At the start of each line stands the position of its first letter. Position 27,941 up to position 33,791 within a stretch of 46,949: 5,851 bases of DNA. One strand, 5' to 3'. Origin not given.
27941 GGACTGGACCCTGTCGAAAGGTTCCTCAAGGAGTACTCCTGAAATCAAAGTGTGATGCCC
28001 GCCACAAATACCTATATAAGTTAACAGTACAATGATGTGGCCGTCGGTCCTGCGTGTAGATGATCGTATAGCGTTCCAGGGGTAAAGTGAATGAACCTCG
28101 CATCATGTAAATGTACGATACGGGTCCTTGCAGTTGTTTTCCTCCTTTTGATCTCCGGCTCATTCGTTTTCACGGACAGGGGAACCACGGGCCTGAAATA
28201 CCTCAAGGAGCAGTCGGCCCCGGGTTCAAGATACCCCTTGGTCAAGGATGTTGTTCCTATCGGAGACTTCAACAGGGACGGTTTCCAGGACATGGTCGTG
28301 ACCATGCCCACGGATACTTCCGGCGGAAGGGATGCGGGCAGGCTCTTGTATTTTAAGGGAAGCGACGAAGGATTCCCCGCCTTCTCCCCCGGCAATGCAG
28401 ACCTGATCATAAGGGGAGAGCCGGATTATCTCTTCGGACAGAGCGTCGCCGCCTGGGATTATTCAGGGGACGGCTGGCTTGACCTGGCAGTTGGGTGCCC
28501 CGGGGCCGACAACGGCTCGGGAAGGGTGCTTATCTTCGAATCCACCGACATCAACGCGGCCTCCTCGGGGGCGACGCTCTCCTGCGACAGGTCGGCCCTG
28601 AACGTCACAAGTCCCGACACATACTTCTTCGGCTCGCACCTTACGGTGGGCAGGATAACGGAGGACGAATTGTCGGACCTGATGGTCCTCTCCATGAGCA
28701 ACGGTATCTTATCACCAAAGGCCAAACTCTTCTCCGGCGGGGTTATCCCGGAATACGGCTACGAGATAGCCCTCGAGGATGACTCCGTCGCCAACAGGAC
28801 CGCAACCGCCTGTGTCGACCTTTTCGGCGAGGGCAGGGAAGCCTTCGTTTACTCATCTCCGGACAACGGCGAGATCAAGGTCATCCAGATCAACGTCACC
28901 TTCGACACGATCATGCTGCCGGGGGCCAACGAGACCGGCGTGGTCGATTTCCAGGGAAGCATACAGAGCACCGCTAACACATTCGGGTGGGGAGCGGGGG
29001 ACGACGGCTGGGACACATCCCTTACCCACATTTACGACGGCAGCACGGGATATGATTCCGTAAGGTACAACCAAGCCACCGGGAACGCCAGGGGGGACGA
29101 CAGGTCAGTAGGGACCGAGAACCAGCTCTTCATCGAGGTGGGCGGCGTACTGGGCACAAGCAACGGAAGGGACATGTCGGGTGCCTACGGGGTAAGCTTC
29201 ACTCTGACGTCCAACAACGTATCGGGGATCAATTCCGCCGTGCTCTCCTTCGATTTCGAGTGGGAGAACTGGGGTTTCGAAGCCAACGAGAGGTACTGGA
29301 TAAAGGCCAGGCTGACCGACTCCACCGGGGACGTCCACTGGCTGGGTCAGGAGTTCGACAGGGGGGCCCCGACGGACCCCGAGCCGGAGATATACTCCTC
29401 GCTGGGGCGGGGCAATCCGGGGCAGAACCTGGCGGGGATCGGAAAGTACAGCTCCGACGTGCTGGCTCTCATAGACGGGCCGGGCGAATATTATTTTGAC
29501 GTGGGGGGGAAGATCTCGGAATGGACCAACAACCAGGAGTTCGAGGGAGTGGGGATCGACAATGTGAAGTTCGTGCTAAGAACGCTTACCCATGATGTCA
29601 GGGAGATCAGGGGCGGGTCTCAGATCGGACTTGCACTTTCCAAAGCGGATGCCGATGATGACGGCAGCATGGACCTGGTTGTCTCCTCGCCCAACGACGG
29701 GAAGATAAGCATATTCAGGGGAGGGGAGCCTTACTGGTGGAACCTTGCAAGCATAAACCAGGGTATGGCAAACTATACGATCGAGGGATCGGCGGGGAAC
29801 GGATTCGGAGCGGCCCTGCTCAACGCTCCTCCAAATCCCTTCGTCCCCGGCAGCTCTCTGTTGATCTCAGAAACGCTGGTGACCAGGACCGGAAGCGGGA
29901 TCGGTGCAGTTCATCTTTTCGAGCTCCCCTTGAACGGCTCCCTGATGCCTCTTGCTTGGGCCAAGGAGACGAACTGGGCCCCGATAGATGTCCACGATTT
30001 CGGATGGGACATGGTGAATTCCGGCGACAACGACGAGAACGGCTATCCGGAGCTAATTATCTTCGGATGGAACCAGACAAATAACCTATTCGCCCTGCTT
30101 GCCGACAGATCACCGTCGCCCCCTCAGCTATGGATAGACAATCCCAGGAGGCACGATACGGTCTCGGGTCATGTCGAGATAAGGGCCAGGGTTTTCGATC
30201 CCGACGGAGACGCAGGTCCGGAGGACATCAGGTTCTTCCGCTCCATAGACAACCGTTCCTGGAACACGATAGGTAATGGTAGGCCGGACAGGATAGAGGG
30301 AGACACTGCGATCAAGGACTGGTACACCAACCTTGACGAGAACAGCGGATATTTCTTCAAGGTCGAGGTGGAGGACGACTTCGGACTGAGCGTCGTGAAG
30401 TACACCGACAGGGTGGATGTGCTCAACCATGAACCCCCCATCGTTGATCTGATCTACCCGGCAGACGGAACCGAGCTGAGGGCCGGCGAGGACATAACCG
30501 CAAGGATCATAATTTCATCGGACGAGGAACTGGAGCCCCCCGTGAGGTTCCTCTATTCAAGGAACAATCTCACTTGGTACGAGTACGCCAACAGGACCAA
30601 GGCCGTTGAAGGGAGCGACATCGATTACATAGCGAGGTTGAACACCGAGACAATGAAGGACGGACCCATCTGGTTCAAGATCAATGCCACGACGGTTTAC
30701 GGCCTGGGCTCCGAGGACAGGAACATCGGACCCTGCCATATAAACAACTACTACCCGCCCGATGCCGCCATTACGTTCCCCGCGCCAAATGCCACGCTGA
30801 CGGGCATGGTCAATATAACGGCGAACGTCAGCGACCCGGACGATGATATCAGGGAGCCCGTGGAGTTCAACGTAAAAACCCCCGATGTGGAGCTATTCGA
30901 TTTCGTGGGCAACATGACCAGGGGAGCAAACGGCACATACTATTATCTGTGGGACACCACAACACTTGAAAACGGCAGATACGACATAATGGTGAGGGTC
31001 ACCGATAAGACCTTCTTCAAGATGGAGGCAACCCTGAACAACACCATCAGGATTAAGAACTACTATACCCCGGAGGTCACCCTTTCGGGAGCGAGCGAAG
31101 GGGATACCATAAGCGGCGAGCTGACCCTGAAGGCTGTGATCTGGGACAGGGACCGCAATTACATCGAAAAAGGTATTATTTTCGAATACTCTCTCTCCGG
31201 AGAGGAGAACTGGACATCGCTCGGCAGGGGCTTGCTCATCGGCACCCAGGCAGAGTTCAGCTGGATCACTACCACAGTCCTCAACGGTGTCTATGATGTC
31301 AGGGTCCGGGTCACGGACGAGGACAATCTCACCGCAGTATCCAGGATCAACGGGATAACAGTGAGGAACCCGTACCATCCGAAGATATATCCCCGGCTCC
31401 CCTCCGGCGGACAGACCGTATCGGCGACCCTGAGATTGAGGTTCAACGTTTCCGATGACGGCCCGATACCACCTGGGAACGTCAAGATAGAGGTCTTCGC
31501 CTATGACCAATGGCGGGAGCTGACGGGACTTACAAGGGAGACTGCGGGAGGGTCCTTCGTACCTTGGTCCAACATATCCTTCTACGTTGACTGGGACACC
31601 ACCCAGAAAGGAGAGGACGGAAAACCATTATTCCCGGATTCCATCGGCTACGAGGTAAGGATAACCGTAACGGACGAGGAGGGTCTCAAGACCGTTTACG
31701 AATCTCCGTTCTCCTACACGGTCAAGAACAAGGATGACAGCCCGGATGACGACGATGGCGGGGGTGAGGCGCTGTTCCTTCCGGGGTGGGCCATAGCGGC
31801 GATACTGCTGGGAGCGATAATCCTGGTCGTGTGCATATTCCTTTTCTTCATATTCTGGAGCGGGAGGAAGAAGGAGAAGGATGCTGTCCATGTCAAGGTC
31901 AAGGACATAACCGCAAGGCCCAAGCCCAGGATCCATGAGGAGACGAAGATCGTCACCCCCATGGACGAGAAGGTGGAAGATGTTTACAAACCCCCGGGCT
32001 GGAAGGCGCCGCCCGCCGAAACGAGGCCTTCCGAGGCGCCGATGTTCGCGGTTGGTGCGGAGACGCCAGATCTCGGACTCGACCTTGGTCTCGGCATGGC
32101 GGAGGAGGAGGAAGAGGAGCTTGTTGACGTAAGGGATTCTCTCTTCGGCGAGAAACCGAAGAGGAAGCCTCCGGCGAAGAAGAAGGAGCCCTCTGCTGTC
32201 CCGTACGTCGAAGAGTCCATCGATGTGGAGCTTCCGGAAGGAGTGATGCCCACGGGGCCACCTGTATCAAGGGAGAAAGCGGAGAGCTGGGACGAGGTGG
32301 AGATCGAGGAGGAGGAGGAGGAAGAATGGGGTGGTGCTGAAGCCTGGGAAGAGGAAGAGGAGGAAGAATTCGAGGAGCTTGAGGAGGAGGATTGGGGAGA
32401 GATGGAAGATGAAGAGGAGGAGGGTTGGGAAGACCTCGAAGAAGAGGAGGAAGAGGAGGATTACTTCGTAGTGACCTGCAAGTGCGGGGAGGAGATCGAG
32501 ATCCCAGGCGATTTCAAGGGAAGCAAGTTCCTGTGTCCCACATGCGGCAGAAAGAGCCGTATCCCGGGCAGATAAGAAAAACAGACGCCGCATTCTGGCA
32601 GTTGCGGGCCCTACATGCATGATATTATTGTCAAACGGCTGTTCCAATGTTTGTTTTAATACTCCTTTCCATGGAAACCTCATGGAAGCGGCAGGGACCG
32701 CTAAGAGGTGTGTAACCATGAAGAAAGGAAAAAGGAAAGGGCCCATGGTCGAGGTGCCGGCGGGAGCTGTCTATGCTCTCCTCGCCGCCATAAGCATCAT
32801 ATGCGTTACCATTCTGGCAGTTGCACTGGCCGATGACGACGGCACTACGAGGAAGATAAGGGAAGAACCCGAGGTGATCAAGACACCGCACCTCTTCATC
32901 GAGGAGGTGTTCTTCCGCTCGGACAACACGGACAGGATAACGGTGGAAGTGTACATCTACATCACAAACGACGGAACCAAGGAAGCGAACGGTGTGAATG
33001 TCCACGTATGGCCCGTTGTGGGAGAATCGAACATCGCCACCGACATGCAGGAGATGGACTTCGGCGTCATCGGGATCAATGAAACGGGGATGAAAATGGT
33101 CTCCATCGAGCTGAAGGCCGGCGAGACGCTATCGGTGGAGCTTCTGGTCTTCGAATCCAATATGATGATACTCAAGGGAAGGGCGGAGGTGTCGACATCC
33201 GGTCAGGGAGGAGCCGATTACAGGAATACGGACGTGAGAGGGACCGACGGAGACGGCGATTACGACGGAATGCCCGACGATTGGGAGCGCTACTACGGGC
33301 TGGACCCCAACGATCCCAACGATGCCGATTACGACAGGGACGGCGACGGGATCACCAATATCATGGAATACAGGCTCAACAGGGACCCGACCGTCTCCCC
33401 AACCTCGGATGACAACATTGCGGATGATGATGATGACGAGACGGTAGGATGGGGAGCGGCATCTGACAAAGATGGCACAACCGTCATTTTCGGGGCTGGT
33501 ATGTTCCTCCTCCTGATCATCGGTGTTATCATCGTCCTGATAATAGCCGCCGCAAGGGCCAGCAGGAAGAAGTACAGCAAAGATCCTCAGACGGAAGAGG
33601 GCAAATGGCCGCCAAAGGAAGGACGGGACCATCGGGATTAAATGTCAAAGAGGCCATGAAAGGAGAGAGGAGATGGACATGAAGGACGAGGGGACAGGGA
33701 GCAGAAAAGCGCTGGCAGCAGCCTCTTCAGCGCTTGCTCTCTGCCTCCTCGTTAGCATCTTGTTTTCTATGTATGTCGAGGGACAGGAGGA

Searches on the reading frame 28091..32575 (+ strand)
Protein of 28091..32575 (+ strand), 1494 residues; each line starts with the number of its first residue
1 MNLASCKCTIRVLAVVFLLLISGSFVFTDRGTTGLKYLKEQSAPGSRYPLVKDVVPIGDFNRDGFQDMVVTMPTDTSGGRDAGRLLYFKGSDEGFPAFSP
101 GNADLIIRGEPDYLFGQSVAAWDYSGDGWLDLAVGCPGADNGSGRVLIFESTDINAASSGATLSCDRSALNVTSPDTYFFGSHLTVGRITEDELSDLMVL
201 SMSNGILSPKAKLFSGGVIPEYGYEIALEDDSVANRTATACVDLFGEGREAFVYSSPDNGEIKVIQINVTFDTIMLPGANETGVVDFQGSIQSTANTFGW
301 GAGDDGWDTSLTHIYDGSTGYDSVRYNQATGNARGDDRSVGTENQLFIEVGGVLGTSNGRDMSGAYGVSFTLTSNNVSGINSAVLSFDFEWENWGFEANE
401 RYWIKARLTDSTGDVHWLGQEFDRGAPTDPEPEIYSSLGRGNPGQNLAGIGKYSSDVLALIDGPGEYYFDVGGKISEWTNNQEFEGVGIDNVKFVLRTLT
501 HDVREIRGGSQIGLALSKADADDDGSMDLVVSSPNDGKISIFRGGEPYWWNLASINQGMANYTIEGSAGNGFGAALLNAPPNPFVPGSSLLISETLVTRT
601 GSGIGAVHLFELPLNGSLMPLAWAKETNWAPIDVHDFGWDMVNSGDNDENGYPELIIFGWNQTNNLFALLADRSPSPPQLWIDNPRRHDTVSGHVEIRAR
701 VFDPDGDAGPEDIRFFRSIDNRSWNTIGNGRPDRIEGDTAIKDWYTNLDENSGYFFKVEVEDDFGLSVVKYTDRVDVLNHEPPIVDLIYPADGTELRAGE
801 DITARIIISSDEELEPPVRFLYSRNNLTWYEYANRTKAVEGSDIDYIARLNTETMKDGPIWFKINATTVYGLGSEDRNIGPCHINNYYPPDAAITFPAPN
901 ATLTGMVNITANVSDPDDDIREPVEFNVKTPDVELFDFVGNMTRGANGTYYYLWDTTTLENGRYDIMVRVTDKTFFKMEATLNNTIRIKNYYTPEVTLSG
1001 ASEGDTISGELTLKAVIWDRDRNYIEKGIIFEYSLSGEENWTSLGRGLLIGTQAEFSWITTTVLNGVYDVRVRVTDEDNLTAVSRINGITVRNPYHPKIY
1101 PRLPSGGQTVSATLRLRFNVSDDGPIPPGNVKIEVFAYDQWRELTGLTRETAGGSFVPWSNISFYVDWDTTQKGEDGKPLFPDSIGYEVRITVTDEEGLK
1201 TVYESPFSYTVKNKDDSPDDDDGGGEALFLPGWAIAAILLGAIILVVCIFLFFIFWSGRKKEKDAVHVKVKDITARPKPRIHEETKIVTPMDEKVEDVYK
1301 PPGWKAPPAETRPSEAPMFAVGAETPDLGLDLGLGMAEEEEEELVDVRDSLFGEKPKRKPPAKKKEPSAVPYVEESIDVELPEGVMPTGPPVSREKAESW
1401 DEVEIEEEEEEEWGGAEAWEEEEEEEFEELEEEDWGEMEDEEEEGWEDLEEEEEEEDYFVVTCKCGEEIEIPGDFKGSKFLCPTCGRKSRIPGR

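Call 58: search_protein_families(library=pfam, proteins=[window:28091-32575:+], max_evalue=0.00001)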
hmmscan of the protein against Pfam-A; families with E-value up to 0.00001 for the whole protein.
window:28091-32575:+ (1494 aa): 2 families
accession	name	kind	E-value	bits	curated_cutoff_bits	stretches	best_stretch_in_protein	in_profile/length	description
PF17957.7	Big_7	-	9.1e-16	58.7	24.1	1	890-968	1-70/70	Bacterial Ig domain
PF01839.29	FG-GAP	-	4.3e-12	46.1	22.1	1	115-149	1-37/37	FG-GAP repeat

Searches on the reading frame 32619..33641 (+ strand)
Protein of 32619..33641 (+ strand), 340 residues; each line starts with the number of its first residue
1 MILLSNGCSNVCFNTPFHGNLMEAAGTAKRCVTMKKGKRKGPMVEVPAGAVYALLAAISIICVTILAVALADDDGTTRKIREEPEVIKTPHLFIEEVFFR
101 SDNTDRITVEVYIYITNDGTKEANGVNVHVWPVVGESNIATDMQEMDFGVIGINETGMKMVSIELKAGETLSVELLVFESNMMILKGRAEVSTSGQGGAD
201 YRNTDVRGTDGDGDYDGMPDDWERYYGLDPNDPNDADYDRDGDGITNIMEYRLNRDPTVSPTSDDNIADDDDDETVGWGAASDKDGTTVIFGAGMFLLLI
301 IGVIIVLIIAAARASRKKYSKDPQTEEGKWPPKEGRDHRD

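Call 42: search_protein_families(library=pfam, proteins=[window:32619-33641:+], max_evalue=0.001)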
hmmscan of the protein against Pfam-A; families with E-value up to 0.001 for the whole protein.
window:32619-33641:+ (340 aa): 1 family
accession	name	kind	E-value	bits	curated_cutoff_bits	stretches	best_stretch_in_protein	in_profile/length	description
PF24318.1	DUF7490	-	6e-05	23.1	27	1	103-192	15-103/106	Domain of unknown function (DUF7490)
